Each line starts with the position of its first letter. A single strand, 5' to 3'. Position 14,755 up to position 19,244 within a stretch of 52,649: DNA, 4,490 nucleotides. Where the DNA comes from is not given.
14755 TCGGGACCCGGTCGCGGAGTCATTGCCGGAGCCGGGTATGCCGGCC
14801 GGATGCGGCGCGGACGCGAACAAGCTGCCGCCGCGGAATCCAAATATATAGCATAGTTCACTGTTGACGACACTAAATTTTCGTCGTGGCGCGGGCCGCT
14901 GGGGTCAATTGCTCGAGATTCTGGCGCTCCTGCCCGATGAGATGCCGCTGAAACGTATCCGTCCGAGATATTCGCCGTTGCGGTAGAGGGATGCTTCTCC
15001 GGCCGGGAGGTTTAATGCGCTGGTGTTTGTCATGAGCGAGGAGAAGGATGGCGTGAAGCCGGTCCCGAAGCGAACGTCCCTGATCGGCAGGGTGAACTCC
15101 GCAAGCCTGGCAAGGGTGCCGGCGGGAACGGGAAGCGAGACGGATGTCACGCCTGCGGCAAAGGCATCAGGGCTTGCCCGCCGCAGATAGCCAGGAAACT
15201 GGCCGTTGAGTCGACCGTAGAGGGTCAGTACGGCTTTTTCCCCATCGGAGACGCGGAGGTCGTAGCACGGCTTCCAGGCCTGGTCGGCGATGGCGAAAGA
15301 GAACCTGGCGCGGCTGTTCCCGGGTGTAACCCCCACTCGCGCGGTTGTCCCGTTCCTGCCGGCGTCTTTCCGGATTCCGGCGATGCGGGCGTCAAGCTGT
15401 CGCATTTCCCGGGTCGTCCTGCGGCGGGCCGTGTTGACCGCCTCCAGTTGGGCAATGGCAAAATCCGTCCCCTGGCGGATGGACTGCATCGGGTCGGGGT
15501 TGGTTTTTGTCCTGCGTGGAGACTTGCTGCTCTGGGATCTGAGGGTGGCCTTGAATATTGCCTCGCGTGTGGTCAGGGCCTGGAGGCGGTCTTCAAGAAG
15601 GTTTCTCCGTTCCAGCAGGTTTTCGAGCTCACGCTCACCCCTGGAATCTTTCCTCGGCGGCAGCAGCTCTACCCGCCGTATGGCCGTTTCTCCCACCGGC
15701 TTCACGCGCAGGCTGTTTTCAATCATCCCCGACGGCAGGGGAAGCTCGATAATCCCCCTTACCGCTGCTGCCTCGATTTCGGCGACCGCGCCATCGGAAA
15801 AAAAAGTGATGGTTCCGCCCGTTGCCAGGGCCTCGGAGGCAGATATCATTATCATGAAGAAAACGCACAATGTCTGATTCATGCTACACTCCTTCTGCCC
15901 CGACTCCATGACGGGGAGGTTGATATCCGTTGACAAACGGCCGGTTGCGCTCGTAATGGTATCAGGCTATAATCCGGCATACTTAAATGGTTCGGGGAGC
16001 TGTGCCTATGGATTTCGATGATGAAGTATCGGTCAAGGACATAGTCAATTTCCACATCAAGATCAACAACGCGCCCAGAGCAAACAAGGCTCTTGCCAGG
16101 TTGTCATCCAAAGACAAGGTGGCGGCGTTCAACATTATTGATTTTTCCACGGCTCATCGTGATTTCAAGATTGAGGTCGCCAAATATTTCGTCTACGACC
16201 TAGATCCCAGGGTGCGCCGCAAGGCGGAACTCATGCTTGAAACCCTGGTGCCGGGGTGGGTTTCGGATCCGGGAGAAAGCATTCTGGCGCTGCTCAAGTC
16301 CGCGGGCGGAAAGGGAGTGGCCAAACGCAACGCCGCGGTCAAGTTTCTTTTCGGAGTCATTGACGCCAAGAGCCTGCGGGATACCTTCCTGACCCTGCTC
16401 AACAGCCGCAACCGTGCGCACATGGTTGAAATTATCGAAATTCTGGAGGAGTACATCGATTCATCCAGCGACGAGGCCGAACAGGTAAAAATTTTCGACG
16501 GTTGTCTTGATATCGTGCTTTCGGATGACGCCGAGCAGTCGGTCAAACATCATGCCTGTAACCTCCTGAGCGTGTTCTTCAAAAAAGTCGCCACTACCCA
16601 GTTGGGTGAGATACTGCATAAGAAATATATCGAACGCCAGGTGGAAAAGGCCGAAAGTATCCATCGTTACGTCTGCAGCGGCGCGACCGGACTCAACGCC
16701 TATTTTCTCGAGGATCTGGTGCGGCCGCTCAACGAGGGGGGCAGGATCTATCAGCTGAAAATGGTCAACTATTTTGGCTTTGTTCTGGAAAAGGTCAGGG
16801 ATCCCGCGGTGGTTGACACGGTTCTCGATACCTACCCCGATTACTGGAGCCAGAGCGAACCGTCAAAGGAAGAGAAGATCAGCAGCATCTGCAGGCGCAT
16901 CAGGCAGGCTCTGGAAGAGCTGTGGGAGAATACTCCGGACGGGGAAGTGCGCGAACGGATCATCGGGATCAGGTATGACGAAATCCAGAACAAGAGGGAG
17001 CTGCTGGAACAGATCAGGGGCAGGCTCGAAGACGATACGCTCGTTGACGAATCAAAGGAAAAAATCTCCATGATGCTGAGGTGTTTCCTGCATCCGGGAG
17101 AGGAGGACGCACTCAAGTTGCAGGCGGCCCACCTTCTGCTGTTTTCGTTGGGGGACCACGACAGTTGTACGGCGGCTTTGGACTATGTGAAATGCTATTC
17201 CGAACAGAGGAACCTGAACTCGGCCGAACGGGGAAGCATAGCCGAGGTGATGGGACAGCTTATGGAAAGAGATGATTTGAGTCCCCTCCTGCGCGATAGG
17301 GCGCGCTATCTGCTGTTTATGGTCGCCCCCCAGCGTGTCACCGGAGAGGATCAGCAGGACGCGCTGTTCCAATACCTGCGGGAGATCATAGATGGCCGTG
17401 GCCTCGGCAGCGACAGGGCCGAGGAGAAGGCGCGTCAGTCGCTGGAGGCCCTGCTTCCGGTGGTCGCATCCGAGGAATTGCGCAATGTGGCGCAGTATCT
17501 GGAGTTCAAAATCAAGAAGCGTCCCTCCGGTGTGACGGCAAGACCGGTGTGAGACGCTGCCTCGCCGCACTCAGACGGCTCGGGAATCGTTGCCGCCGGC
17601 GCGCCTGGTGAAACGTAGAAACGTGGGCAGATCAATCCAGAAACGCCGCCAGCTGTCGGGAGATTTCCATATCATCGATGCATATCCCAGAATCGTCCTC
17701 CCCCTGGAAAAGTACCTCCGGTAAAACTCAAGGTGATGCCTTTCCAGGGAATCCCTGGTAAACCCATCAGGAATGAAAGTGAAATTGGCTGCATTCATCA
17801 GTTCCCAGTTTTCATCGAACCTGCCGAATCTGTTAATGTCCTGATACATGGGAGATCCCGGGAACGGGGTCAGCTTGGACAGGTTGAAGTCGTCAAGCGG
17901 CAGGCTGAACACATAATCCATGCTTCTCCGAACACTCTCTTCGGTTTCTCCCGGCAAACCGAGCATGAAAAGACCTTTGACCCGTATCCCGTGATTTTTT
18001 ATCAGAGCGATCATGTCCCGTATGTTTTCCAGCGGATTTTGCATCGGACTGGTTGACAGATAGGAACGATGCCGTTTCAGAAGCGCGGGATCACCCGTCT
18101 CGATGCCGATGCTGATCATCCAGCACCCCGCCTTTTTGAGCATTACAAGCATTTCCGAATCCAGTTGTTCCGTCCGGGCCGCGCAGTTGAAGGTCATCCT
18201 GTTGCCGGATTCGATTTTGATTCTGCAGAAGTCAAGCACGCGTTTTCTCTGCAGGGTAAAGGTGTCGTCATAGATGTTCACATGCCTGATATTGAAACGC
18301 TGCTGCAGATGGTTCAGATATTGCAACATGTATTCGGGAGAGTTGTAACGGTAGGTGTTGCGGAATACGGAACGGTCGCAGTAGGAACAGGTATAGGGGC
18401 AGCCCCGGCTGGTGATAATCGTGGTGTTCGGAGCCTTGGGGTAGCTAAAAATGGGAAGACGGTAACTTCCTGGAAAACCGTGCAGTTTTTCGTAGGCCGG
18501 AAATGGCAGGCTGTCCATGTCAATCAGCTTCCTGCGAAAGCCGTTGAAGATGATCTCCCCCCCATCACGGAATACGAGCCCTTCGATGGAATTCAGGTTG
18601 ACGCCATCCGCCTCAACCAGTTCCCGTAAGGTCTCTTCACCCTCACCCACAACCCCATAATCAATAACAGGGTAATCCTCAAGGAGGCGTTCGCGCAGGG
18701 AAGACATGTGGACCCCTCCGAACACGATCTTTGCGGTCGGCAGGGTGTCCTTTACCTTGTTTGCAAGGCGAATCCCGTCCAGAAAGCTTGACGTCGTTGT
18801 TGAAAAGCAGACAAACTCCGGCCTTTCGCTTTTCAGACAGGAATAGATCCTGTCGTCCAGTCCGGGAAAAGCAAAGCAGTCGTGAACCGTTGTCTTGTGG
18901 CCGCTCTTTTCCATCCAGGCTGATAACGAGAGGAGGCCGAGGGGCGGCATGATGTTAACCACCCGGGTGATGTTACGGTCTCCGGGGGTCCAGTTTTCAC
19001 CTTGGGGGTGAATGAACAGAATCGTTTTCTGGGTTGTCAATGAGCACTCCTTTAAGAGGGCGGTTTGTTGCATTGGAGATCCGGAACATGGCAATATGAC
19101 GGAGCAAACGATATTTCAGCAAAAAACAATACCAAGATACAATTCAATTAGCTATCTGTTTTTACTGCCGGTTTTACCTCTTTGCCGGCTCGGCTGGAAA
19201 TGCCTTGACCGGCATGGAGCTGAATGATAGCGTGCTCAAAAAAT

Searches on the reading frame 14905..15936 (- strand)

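Call 44: search_protein_families(library=pfam, proteins=[window:14905-15936:-])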
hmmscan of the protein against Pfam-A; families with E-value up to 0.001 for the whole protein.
window:14905-15936:- (343 aa): 1 family
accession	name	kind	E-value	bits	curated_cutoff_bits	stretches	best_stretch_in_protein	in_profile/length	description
PF13600.11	DUF4140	-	1.7e-05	25.6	27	1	62-132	25-95/98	N-terminal domain of unknown function (DUF4140)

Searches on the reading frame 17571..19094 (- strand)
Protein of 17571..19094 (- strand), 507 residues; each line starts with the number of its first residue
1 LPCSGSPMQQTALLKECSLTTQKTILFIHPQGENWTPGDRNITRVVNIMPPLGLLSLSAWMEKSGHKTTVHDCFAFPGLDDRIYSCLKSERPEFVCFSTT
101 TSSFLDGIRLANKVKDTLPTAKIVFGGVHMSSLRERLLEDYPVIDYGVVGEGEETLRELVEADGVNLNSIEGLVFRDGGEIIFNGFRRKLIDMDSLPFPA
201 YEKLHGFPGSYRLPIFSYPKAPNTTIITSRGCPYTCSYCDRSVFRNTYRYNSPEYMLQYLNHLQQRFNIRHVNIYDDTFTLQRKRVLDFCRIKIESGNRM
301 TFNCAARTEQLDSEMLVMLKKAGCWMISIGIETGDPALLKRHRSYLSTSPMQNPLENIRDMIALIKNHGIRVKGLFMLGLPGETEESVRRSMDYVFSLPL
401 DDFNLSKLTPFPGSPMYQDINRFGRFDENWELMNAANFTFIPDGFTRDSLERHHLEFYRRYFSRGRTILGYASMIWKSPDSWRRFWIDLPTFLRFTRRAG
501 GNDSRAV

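Call 44: search_protein_families(library=pfam, proteins=[window:17571-19094:-])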
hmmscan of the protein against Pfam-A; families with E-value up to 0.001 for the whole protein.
window:17571-19094:- (507 aa): 2 families
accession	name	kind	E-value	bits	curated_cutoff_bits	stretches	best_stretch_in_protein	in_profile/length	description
PF04055.27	Radical_SAM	-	1.1e-23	84.7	29.5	1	226-394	1-165/166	Radical SAM superfamily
PF02310.24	B12-binding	-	3.5e-19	69.2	32.1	1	43-160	6-121/121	B12 binding domain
